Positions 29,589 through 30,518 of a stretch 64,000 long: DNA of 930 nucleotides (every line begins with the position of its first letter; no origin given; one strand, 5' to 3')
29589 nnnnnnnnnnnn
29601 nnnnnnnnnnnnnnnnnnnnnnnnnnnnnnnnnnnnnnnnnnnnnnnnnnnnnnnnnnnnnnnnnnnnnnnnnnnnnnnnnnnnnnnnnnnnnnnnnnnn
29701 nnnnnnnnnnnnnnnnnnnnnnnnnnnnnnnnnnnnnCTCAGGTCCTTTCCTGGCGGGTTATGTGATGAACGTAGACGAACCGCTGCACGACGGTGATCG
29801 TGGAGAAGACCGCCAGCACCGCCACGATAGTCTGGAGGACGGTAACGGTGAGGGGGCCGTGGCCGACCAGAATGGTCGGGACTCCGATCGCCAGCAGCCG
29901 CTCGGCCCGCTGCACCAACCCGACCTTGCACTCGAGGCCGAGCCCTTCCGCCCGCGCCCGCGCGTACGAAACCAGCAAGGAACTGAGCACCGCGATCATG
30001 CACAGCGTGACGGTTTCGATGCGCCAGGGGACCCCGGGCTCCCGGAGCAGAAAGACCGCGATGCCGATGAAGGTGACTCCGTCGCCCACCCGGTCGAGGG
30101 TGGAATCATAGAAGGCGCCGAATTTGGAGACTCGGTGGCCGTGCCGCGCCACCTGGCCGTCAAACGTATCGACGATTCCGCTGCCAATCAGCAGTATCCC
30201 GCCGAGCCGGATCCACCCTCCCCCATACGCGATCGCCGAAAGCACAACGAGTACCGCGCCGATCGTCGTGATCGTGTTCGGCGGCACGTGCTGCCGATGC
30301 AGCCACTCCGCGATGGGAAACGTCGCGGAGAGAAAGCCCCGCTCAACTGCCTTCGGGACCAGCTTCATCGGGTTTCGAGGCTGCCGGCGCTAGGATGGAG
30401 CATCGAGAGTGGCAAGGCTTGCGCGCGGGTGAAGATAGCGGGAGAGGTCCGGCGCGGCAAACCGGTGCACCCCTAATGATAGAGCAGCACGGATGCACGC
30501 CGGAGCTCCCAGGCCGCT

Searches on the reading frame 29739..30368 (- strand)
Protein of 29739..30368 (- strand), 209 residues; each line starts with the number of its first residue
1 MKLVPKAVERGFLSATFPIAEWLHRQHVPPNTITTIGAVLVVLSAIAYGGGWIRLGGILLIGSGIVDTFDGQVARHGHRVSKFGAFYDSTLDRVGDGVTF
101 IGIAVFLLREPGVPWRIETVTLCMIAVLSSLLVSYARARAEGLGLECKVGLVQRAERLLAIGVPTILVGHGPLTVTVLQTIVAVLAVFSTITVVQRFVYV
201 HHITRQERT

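Call 24: search_protein_families(library=pfam, proteins=[window:29739-30368:-], max_evalue=0.001)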
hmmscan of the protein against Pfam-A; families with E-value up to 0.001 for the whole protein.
window:29739-30368:- (209 aa): 1 family
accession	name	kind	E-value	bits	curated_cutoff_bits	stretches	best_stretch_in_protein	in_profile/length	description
PF01066.26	CDP-OH_P_transf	-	4.7e-18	66.5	22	1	30-190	4-150/152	CDP-alcohol phosphatidyltransferase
